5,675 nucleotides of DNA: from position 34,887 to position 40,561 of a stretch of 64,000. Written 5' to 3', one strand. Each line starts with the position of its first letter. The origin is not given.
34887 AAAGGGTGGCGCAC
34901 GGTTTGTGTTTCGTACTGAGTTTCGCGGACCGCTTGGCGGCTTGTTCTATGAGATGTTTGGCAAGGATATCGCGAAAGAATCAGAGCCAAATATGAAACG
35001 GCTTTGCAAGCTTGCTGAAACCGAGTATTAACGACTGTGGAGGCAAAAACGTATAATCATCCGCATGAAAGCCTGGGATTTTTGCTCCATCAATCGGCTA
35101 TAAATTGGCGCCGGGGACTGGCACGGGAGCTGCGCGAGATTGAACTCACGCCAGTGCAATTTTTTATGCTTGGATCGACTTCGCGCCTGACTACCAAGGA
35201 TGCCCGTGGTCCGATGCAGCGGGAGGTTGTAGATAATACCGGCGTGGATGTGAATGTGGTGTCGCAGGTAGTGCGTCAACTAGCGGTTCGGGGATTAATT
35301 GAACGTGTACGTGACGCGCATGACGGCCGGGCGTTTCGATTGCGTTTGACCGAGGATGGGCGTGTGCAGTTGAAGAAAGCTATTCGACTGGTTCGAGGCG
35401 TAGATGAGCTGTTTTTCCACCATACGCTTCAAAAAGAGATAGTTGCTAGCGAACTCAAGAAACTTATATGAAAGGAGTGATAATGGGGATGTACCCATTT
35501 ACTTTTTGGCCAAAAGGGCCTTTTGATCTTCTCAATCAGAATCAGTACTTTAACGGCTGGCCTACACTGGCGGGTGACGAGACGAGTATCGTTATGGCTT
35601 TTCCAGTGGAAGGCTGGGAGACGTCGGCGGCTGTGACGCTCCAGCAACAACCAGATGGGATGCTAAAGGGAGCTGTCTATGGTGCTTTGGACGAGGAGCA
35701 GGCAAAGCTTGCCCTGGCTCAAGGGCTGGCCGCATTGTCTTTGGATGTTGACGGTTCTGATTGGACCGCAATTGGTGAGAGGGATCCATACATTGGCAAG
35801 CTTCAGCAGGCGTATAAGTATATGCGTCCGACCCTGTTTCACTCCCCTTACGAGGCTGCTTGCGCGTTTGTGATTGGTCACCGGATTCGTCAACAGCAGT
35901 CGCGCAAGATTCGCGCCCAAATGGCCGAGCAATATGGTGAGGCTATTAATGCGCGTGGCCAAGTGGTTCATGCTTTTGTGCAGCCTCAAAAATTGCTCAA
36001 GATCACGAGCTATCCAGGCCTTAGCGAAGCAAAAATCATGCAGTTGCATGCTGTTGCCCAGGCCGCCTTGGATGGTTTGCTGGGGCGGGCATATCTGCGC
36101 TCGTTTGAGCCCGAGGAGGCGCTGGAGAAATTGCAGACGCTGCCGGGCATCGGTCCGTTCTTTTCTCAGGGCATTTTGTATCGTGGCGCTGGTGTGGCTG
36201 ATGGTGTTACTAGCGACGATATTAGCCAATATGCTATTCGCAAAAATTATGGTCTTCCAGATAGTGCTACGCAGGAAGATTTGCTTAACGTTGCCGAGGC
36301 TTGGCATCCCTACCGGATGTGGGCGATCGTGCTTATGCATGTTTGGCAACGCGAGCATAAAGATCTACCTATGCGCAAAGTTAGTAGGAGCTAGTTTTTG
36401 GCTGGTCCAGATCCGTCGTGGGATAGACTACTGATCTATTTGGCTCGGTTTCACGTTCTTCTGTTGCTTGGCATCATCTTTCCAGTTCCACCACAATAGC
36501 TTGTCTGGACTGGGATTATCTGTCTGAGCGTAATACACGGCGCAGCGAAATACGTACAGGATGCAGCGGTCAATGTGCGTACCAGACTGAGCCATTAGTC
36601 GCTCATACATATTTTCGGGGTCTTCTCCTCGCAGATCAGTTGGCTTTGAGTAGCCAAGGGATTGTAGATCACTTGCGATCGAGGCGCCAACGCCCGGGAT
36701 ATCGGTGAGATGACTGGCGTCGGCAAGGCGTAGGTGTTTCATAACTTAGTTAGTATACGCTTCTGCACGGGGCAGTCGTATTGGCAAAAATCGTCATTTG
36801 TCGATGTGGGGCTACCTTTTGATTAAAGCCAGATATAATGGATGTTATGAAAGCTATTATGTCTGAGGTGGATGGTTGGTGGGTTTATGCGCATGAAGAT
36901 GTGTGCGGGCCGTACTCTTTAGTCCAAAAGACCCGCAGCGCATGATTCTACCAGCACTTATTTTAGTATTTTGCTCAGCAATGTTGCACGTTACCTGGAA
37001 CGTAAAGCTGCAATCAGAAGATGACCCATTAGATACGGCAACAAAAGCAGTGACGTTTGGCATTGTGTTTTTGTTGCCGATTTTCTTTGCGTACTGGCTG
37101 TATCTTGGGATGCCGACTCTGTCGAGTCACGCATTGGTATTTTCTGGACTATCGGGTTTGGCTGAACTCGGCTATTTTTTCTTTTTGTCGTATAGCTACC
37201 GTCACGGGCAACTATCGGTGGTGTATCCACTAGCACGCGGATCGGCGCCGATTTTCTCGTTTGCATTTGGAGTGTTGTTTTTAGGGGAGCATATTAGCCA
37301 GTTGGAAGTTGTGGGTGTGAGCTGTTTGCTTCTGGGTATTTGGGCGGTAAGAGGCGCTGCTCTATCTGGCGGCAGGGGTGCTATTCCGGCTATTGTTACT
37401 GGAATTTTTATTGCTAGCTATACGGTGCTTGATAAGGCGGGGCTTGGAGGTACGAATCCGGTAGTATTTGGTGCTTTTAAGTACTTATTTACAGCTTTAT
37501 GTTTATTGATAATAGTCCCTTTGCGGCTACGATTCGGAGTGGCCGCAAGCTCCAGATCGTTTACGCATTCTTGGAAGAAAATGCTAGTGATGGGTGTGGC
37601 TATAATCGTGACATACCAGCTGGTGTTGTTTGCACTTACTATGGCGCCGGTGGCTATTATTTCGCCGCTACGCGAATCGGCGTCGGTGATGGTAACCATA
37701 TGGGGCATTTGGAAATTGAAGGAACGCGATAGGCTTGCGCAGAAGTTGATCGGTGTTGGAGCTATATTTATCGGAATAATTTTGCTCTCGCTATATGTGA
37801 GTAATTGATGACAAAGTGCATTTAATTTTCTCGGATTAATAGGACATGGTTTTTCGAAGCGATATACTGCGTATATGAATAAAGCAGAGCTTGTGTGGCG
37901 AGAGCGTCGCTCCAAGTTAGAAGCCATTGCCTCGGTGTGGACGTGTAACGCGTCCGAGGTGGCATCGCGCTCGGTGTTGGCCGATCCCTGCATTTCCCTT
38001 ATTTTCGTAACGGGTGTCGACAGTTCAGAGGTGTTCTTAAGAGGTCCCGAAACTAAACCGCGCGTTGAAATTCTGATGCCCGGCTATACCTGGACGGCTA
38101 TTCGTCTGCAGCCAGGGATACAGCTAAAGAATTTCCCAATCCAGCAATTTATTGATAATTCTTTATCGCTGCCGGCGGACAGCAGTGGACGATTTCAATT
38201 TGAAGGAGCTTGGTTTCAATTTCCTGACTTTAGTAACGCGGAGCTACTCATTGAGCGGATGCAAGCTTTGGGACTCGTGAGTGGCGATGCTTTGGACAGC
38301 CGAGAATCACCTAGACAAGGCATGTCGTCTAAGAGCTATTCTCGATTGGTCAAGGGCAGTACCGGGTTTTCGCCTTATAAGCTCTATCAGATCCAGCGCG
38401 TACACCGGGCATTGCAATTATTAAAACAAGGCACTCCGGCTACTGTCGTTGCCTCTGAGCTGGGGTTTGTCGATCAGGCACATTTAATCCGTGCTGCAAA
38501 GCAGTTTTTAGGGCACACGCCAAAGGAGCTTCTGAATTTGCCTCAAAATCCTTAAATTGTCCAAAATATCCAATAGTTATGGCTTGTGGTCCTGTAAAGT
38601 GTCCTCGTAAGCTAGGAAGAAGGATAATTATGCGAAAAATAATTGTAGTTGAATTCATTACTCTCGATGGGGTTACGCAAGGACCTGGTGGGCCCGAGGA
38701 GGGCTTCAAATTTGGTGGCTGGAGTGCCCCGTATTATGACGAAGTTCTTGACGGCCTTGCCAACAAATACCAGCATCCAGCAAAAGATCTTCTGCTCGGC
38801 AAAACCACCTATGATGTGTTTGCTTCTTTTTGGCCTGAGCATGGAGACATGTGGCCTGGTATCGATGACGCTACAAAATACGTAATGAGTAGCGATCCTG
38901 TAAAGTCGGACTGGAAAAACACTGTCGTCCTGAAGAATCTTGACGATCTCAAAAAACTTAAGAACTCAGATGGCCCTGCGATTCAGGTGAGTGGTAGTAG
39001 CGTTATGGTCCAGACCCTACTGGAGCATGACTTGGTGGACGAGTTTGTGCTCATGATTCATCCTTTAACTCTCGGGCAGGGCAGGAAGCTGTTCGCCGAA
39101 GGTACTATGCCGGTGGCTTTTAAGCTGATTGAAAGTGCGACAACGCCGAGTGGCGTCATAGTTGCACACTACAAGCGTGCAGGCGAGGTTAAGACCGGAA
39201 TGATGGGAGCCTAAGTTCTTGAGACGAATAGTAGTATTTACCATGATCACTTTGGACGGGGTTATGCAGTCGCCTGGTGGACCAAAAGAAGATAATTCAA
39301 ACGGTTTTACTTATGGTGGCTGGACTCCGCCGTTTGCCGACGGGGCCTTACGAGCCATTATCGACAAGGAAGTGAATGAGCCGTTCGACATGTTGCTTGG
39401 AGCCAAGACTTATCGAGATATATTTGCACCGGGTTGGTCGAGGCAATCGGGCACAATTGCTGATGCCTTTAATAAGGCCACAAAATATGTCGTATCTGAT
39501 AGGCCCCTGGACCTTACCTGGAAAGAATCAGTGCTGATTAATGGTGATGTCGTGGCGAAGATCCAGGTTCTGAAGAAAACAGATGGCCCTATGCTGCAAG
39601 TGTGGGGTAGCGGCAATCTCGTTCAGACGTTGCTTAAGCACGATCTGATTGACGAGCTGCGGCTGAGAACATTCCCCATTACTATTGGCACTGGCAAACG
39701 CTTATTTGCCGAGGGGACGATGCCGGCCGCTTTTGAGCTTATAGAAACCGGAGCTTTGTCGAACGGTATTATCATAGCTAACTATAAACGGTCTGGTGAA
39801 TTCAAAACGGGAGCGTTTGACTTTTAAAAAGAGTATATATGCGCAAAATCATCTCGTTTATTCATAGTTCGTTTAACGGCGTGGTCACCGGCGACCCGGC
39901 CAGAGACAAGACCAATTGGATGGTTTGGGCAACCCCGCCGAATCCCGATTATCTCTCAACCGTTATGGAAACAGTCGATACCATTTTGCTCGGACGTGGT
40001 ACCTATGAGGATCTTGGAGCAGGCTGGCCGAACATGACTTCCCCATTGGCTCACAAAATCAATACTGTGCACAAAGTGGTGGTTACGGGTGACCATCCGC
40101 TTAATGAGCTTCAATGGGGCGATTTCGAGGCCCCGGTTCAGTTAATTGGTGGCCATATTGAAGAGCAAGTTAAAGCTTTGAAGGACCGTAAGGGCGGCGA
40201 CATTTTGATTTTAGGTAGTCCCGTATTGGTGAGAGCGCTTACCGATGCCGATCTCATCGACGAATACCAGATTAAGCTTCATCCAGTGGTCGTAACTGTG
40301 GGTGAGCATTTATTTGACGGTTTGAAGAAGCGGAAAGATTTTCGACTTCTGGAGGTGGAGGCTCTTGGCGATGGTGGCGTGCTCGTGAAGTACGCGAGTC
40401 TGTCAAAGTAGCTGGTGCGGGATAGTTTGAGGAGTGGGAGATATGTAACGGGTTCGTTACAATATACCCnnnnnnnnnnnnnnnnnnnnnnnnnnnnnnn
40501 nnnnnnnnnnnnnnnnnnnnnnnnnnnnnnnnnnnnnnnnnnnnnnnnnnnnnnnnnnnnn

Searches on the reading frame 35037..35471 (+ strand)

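Call 65: search_protein_families(library=pfam, proteins=[window:35037-35471:+], max_evalue=0.0001)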
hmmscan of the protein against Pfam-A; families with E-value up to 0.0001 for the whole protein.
window:35037-35471:+ (144 aa): 3 families
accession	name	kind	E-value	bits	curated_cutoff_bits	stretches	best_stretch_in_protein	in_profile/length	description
PF12802.13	MarR_2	-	1.2e-06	29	27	1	61-99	23-61/61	MarR family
PF13463.12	HTH_27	-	3.7e-06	27.6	22.2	1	68-108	28-68/68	Winged helix DNA-binding domain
PF22381.2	Staph_reg_Sar_Rot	-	2.9e-05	24.5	27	1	34-112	9-82/85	Transcriptional regulator SarA/Rot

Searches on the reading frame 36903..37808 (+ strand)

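Call 65: search_protein_families(library=pfam, proteins=[window:36903-37808:+], max_evalue=0.0001)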
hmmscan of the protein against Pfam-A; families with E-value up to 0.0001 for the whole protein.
window:36903-37808:+ (301 aa): 1 family
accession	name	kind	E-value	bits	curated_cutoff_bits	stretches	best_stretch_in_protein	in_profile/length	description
PF00892.27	EamA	-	7.5e-19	68.8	28.2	2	159-296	3-134/135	EamA-like transporter family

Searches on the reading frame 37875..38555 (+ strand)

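Call 65: search_protein_families(library=pfam, proteins=[window:37875-38555:+], max_evalue=0.0001)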
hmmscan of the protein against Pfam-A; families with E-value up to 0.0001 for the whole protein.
window:37875-38555:+ (226 aa): 3 families
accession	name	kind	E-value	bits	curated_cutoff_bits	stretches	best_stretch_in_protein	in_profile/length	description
PF12833.13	HTH_18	-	1.2e-16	61.2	33.6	1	149-220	6-78/80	Helix-turn-helix domain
PF00165.29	HTH_AraC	-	1.3e-05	25.7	26.6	0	192-221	14-42/42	Bacterial regulatory helix-turn-helix proteins, AraC family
PF20240.3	DUF6597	-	8.6e-05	23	27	0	17-82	12-85/103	Domain of unknown function (DUF6597)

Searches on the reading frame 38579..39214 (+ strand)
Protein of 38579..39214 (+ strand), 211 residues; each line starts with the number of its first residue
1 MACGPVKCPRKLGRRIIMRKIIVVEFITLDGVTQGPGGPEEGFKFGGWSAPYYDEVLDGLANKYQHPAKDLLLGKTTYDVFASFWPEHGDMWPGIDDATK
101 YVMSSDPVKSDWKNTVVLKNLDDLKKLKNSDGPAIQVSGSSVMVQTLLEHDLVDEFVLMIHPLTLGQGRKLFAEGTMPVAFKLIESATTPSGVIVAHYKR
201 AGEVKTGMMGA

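Call 66: search_protein_families(library=pfam, proteins=[window:38579-39214:+], max_evalue=0.0001)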
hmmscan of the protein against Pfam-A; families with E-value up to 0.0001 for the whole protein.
window:38579-39214:+ (211 aa): 1 family
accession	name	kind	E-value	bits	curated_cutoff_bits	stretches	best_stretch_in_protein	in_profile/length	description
PF01872.23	RibD_C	-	1.8e-16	61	24.1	1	19-194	1-196/197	RibD C-terminal domain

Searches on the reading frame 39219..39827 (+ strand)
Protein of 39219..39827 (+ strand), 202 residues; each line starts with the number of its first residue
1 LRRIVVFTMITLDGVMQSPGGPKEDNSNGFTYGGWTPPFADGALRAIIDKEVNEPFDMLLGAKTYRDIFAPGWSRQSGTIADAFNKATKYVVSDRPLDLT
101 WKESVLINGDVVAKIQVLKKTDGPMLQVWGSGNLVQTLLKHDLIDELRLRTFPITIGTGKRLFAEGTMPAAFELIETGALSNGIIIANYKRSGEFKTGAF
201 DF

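Call 66: search_protein_families(library=pfam, proteins=[window:39219-39827:+], max_evalue=0.0001)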
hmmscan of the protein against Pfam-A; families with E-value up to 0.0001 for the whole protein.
window:39219-39827:+ (202 aa): 1 family
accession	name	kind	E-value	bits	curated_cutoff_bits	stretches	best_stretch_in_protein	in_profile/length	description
PF01872.23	RibD_C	-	6.7e-18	65.6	24.1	1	4-185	3-196/197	RibD C-terminal domain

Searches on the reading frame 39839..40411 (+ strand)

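Call 66: search_protein_families(library=pfam, proteins=[window:39839-40411:+], max_evalue=0.0001)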
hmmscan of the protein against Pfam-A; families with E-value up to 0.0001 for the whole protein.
window:39839-40411:+ (190 aa): 1 family
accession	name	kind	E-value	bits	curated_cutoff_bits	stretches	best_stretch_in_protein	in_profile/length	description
PF01872.23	RibD_C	-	3.1e-15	56.9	24.1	1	3-180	2-195/197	RibD C-terminal domain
